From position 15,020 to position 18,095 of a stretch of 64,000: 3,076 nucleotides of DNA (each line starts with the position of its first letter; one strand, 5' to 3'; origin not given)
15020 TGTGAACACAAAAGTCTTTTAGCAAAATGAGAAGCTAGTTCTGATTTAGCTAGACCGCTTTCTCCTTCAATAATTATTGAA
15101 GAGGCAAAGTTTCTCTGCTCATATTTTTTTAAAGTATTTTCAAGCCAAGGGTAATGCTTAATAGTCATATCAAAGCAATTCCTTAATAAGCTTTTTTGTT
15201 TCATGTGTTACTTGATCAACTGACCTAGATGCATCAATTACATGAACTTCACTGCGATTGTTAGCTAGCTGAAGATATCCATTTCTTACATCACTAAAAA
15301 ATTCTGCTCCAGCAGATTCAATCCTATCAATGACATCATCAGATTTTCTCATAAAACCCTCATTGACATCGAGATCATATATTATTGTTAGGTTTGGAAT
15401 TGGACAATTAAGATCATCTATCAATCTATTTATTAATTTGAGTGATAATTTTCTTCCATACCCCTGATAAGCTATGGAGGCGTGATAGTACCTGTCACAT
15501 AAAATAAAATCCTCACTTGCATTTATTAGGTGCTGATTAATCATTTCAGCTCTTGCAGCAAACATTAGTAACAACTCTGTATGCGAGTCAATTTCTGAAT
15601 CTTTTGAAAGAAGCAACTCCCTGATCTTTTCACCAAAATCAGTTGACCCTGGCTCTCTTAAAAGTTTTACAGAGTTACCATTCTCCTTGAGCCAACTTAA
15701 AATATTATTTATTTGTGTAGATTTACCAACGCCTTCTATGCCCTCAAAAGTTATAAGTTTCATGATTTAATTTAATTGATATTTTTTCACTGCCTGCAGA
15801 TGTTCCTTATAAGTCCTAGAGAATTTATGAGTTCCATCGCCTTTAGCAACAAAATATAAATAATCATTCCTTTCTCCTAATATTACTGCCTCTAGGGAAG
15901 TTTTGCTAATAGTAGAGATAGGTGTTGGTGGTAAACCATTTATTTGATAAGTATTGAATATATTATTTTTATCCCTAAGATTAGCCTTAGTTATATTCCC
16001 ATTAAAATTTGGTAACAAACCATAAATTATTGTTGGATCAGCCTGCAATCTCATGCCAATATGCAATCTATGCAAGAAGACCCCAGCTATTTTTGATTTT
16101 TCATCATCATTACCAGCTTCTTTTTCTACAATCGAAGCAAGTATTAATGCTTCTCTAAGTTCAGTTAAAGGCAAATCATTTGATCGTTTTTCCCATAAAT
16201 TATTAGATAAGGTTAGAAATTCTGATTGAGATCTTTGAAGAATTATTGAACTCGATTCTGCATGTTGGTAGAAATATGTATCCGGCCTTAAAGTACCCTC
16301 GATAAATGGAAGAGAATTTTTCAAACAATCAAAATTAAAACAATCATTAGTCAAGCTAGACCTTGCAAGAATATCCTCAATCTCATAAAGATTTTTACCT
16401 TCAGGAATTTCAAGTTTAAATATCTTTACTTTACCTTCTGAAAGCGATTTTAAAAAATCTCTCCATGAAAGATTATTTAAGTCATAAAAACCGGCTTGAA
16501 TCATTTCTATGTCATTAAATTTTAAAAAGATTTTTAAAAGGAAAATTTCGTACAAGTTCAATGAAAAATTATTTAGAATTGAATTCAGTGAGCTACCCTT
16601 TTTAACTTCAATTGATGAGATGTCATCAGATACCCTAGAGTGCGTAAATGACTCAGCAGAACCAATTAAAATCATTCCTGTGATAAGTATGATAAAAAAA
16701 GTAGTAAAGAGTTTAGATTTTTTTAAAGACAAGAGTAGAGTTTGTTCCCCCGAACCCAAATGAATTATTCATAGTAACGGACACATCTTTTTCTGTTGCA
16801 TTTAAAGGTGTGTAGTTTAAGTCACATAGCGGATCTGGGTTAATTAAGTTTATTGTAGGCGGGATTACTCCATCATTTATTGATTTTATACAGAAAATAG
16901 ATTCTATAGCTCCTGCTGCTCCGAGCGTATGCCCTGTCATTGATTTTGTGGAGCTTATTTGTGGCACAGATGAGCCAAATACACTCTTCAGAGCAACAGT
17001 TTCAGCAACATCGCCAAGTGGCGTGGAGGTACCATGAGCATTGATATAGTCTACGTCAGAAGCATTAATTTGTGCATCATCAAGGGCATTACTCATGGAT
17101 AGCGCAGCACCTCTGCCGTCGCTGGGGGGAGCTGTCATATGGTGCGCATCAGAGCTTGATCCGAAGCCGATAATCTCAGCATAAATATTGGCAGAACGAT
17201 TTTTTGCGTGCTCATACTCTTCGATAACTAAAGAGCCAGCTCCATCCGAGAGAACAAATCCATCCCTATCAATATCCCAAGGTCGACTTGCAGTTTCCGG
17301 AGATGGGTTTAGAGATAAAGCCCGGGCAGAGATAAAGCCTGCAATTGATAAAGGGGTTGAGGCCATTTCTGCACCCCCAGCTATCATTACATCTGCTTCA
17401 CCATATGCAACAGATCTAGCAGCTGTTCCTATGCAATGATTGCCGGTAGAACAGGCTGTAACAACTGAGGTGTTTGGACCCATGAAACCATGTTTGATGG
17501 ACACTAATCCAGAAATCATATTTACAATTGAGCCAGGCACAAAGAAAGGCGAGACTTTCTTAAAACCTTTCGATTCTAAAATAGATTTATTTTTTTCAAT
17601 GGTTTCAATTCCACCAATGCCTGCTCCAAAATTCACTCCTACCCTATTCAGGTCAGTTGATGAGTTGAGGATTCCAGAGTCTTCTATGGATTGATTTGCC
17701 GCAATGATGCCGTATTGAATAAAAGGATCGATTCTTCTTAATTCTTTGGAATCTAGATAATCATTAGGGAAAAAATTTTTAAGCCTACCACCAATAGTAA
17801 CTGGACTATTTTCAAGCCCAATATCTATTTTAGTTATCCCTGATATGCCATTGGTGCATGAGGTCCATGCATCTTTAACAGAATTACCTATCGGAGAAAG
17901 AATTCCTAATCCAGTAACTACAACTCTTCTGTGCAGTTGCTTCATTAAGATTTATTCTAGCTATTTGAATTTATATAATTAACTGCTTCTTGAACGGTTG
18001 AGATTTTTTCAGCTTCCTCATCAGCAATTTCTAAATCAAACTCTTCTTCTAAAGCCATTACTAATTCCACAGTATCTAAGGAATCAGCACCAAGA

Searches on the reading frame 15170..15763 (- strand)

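Call 21: search_protein_families(library=pfam, proteins=[window:15170-15763:-])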
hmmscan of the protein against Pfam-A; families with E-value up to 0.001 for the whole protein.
window:15170-15763:- (197 aa): 2 families
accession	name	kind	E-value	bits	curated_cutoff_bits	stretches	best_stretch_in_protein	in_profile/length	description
PF02223.23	Thymidylate_kin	-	1.1e-40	139.8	27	1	6-187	1-183/185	Thymidylate kinase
PF13401.12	AAA_22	-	0.00051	20.8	27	1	3-71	7-76/130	AAA domain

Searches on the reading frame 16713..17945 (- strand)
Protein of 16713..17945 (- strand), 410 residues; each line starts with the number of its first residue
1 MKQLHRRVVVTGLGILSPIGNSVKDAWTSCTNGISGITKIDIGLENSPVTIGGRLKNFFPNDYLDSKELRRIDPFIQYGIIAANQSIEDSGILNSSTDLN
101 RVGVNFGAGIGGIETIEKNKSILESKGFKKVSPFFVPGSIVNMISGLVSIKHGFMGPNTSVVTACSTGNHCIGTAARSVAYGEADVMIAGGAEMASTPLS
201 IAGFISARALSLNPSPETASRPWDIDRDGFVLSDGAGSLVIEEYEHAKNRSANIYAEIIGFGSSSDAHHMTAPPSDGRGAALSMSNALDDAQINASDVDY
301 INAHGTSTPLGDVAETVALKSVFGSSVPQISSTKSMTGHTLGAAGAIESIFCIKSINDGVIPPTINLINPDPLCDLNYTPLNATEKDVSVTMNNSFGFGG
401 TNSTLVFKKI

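Call 21: search_protein_families(library=pfam, proteins=[window:16713-17945:-])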
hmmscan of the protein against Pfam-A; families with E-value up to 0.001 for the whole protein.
window:16713-17945:- (410 aa): 3 families
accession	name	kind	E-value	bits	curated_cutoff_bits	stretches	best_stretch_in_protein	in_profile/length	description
PF00109.32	ketoacyl-synt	-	6.3e-54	183.7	20.8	1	6-247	2-252/252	Beta-ketoacyl synthase, N-terminal domain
PF02801.28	Ketoacyl-synt_C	-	2.5e-38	131.2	20.8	1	255-367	1-118/119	Beta-ketoacyl synthase, C-terminal domain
PF00108.29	Thiolase_N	-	0.00018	21.5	26.4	1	157-196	77-116/260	Thiolase, N-terminal domain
